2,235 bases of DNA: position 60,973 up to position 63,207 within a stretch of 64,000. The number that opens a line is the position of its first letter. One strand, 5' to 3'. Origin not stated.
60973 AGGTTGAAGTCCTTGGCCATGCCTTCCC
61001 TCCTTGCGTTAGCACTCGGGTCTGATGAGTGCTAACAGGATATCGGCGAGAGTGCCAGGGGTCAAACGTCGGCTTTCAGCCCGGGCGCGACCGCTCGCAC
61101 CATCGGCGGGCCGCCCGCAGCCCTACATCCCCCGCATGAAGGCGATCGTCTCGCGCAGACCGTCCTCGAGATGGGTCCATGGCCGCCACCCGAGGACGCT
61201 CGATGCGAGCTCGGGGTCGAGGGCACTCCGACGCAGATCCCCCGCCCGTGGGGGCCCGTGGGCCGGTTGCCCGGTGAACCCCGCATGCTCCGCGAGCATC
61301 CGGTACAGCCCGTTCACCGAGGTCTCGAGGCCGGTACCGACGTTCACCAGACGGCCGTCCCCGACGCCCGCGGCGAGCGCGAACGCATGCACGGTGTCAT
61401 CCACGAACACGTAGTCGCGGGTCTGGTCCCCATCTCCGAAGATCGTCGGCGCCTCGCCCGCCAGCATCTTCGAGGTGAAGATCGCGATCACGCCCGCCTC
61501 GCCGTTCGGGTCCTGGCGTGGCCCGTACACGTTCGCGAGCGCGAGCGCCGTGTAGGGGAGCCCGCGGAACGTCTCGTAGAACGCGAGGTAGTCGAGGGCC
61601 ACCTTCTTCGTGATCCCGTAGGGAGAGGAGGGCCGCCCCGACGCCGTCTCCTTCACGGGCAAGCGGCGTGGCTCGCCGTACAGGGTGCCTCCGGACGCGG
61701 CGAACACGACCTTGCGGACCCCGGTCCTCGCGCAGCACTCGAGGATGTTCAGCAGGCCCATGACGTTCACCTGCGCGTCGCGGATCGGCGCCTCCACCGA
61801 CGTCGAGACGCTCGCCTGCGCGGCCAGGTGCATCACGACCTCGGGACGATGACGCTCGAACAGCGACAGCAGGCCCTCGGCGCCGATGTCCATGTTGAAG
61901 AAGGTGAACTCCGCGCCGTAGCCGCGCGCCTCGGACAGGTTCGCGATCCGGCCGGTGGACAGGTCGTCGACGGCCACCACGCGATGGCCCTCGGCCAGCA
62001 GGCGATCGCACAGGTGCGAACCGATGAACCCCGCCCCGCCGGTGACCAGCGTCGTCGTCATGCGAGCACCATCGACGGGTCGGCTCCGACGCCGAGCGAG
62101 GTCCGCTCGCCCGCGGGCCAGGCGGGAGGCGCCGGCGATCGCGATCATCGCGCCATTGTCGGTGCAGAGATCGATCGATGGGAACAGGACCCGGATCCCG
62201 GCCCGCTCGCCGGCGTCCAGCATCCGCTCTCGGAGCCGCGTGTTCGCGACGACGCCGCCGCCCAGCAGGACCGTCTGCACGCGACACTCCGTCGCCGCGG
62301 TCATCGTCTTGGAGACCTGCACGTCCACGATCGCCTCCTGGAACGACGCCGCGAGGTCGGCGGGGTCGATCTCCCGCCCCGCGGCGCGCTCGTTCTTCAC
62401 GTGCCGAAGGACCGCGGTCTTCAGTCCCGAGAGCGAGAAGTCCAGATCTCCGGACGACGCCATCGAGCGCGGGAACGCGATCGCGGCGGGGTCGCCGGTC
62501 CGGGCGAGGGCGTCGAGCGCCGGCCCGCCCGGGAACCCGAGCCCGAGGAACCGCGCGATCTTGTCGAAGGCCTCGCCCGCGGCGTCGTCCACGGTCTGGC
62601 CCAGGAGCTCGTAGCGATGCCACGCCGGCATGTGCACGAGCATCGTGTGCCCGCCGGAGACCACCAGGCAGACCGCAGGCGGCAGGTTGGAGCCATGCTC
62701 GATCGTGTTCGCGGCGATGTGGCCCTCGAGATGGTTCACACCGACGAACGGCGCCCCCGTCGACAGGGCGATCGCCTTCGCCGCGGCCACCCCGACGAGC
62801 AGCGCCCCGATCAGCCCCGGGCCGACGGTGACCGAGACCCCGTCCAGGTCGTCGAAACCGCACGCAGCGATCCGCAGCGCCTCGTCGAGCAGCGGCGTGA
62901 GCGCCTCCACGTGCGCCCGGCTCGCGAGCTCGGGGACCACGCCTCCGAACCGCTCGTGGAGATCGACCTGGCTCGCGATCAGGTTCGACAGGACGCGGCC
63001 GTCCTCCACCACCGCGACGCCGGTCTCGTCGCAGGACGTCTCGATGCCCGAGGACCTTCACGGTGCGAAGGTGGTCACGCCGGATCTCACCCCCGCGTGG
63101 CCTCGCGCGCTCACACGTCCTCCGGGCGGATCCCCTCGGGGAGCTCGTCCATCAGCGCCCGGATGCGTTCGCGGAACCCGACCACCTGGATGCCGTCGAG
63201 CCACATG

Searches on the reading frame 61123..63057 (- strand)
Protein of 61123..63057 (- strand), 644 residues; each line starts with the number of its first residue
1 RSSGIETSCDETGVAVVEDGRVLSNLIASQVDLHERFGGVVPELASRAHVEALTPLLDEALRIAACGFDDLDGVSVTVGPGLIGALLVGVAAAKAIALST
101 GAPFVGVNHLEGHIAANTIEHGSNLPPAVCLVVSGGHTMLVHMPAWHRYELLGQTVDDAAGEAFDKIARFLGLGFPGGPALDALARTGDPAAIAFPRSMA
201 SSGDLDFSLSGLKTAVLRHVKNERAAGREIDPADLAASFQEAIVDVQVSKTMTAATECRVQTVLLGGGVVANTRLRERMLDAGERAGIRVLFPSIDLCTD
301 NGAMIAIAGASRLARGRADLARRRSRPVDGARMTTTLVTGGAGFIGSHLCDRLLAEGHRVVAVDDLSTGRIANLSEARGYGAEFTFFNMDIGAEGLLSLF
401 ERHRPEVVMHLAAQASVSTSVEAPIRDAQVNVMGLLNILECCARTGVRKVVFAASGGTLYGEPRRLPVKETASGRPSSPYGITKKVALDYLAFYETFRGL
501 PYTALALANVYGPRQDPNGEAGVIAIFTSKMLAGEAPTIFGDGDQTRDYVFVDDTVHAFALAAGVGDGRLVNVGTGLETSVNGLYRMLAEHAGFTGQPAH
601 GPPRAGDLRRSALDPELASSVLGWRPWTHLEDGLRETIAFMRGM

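Call 9: search_protein_families(library=pfam, proteins=[window:61123-63057:-], max_evalue=0.001)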
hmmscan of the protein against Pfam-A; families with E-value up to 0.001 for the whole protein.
window:61123-63057:- (644 aa): 11 families
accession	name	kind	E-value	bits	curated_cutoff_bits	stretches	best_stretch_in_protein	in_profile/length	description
PF00814.31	TsaD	-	3.8e-91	305.9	24.8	1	22-306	2-263/264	tRNA N6-adenosine threonylcarbamoyltransferase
PF16363.11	GDP_Man_Dehyd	-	1.6e-56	192.6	27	1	337-637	1-332/332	GDP-mannose 4,6 dehydratase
PF01370.27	Epimerase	-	1.3e-55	188.9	20.9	1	337-574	2-240/240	NAD dependent epimerase/dehydratase family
PF01073.25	3Beta_HSD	-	3.2e-13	49.8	22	1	337-563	1-229/280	3-beta hydroxysteroid dehydrogenase/isomerase family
PF02719.21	Polysacc_synt_2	-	3.9e-11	43.1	20.2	1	337-453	2-126/293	Polysaccharide biosynthesis protein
PF04321.23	RmlD_sub_bind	-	1.9e-09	37.5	27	1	336-484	3-129/287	RmlD substrate binding domain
PF22521.2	HypF_C_2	-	1.6e-08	35.1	27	1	228-302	162-236/241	Carbamoyltransferase, Kae1-like Domain, second subdomain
PF07993.18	NAD_binding_4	-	4.6e-06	26.4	20.1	0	406-557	90-256/258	Male sterility protein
PF00106.31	adh_short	-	3.2e-05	24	26.6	1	335-393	2-60/195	short chain dehydrogenase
PF13460.12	NAD_binding_10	-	0.00046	20.5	27.2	0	340-508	1-144/184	NAD(P)H-binding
PF08659.16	KR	-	0.00058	20.3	22.6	0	335-464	2-145/180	KR domain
